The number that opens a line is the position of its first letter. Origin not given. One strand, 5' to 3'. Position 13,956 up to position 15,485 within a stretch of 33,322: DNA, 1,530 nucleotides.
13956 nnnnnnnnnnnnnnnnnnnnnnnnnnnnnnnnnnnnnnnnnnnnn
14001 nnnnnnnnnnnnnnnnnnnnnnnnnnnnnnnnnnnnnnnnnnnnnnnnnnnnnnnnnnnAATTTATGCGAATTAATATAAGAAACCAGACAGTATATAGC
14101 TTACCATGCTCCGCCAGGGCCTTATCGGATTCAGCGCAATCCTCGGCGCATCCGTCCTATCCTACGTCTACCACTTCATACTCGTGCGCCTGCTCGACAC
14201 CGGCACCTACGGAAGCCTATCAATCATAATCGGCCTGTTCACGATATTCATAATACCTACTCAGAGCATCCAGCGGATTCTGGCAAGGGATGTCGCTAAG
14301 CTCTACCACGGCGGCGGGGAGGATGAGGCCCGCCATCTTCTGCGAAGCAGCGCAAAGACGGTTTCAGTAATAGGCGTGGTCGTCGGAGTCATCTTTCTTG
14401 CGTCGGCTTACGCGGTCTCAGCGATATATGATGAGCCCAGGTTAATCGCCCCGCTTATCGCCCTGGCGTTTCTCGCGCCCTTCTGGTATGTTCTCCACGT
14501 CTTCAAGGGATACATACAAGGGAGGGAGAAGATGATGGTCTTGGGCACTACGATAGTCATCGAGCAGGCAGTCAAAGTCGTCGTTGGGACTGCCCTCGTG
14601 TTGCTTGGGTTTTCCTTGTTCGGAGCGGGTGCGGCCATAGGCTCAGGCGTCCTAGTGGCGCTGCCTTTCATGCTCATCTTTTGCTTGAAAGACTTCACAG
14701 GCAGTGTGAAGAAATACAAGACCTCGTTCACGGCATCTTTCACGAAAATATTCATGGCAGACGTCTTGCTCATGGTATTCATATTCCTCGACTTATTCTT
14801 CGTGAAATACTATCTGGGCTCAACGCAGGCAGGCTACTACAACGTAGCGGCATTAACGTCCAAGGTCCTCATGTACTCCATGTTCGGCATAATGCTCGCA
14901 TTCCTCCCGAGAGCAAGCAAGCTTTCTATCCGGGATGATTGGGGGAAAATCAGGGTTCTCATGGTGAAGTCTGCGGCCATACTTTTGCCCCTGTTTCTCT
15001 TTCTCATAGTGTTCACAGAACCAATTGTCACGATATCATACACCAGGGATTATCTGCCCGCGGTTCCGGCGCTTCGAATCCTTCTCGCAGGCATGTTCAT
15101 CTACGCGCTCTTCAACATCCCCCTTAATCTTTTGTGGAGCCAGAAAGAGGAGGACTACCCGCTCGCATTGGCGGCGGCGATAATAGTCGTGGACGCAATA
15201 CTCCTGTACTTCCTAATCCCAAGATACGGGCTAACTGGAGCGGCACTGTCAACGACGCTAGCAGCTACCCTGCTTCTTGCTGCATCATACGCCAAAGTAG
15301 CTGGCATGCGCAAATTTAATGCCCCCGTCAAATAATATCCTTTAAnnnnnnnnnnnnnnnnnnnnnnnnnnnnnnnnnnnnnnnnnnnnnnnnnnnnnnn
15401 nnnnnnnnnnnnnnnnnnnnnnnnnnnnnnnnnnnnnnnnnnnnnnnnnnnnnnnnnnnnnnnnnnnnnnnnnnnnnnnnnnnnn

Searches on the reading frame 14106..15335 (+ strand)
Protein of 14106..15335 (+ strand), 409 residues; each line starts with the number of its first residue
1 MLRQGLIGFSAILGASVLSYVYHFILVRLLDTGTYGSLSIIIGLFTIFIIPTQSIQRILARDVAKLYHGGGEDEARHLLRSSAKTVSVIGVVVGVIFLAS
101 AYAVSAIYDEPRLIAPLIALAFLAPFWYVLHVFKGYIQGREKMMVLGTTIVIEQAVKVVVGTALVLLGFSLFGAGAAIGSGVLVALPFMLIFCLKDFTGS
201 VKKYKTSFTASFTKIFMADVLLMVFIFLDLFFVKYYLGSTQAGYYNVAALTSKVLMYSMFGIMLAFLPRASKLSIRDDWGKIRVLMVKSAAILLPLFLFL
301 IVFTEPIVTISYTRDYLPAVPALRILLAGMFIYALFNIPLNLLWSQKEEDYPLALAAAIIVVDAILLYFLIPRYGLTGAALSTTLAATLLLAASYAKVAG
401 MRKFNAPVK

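Call 4: search_protein_families(library=pfam, proteins=[window:14106-15335:+], max_evalue=0.01)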
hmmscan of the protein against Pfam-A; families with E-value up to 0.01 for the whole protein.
window:14106-15335:+ (409 aa): 3 families
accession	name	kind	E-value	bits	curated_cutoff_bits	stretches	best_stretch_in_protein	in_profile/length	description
PF01943.22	Polysacc_synt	-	5.3e-13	49.5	28.2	1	6-273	6-273/274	Polysaccharide biosynthesis protein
PF13440.11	Polysacc_synt_3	-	1.1e-10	41.7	23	1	85-321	53-293/293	Polysaccharide biosynthesis protein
PF03023.19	MurJ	-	3e-09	36.5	27.4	1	171-396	156-397/451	Lipid II flippase MurJ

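Call 5: search_protein_families(library=ncbifam, proteins=[window:14106-15335:+], max_evalue=0.01)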
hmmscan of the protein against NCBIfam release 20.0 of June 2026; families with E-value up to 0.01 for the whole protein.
window:14106-15335:+ (409 aa): 3 families
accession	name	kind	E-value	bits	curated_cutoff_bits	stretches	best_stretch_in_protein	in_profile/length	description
TIGR01695.1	murJ_mviN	equivalog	6.7e-11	41.6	235.55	1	242-396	260-424/506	murein biosynthesis integral membrane protein MurJ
TIGR02900.1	spore_V_B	equivalog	5.8e-10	38.5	372.3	1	6-171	6-172/488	stage V sporulation protein B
TIGR00797.1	matE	subfamily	0.00055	18.9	147.4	1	216-404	3-198/396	MATE family efflux transporter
